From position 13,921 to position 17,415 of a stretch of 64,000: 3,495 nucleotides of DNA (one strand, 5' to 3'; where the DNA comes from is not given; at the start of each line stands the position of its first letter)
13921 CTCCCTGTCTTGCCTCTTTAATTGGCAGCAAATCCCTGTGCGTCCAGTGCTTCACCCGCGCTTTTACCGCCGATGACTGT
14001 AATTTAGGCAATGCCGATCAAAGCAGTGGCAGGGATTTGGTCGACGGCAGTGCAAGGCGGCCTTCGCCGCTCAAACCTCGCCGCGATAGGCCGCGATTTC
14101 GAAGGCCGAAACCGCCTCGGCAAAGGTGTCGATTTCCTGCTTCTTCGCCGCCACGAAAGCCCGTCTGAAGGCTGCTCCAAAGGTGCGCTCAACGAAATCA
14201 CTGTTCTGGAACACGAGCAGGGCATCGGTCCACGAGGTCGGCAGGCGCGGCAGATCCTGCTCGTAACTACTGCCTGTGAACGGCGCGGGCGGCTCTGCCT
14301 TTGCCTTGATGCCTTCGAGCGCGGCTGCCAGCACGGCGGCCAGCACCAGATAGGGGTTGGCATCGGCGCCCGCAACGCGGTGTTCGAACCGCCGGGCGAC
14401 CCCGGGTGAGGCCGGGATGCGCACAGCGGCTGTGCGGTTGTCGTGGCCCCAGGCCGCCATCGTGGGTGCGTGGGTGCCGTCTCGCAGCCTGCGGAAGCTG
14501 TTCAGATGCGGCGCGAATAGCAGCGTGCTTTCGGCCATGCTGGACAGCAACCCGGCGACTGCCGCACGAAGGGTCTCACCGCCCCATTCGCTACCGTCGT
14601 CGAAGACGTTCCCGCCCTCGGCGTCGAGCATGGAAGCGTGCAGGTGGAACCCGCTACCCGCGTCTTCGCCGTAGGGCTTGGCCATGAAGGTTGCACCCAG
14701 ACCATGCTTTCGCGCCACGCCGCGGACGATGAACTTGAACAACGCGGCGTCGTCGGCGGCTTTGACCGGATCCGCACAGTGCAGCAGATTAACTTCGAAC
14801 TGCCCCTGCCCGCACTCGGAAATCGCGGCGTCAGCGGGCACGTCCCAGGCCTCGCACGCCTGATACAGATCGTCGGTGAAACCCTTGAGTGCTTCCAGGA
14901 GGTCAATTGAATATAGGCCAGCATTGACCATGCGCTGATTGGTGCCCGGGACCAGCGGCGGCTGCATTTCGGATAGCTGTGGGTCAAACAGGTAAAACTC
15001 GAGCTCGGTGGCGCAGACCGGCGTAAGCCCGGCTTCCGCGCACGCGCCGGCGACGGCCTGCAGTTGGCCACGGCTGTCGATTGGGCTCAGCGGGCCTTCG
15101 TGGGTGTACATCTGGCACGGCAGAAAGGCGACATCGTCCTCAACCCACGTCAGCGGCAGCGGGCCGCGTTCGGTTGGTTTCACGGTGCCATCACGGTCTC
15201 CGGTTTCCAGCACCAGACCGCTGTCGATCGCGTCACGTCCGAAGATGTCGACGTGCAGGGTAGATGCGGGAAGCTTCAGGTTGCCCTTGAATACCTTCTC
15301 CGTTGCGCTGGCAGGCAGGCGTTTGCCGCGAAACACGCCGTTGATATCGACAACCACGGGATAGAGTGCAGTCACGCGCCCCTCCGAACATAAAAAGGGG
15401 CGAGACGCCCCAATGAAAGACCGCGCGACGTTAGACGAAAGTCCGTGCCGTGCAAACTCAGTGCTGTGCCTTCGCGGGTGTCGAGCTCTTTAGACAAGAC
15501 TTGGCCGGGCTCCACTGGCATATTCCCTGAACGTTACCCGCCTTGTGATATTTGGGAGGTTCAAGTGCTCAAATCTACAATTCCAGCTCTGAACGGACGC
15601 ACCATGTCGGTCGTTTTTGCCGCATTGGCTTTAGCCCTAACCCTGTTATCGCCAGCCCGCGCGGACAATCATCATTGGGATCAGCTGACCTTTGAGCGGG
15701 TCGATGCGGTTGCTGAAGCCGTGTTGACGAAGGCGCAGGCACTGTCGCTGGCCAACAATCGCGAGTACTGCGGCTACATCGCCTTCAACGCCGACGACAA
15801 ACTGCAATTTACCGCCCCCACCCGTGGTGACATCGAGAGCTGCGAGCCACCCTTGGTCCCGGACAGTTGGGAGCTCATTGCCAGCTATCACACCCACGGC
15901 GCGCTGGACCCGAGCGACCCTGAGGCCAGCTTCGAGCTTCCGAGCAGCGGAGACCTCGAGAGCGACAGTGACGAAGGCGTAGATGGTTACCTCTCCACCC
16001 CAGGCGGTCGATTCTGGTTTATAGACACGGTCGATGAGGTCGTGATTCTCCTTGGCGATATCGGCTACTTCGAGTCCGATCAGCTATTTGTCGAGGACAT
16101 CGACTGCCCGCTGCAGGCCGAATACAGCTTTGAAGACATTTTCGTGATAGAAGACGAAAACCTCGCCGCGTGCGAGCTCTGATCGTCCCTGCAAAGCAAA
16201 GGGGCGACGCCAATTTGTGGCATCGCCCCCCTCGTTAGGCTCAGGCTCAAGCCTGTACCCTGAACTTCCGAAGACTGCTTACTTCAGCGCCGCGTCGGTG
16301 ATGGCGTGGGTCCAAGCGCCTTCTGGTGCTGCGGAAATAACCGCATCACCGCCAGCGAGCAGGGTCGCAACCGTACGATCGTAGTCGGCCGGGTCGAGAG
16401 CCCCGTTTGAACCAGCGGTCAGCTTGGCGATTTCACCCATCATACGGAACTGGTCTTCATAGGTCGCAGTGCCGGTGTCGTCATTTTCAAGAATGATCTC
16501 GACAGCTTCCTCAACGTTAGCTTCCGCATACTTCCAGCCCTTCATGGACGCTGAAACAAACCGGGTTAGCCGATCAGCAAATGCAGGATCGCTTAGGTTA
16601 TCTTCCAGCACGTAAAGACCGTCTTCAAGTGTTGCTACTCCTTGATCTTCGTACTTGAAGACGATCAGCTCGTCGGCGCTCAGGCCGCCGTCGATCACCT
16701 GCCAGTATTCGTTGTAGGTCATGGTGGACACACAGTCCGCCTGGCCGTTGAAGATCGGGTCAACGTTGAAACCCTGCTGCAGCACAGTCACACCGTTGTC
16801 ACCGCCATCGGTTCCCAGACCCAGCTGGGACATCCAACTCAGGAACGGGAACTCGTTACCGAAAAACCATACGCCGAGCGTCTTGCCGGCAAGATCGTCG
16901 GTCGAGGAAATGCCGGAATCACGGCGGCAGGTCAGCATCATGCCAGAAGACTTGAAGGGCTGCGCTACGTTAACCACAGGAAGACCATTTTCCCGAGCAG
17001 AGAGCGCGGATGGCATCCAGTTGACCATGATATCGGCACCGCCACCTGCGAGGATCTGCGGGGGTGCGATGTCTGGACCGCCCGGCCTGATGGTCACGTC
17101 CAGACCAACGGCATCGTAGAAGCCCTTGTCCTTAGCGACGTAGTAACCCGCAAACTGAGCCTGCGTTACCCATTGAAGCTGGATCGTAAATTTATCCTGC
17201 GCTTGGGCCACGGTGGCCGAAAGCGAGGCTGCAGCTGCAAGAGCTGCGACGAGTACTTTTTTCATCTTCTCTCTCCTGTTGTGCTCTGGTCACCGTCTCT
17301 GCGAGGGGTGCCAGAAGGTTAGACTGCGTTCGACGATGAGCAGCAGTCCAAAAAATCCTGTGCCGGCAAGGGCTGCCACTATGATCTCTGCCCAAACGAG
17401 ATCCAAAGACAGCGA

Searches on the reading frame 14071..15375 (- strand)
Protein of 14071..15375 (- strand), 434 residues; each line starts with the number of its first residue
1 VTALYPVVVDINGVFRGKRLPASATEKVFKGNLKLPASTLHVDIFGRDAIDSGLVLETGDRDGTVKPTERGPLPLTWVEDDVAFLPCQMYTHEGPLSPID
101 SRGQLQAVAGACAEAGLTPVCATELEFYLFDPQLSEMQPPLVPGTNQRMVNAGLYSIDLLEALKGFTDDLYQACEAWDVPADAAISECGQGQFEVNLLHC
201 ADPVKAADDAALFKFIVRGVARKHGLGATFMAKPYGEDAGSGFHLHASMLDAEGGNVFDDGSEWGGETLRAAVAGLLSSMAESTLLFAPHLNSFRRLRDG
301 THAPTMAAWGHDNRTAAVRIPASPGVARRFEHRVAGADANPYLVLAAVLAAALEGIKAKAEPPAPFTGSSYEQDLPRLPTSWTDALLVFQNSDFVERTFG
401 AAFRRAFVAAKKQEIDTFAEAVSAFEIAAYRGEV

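Call 72: search_protein_families(library=pfam, proteins=[window:14071-15375:-], max_evalue=1e-8)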
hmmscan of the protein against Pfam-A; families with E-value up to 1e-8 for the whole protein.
window:14071-15375:- (434 aa): 1 family
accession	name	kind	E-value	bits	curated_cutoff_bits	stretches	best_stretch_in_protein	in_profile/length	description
PF00120.29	Gln-synt_C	-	1.4e-95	320.7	24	1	100-430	3-344/344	Glutamine synthetase, catalytic domain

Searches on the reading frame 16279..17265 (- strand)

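Call 72: search_protein_families(library=pfam, proteins=[window:16279-17265:-], max_evalue=1e-8)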
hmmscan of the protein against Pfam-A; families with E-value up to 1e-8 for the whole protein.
window:16279-17265:- (328 aa): 1 family
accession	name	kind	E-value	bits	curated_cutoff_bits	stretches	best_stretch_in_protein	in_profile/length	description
PF09084.16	NMT1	-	7.3e-36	124.5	20.5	1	36-254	2-216/216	NMT1/THI5 like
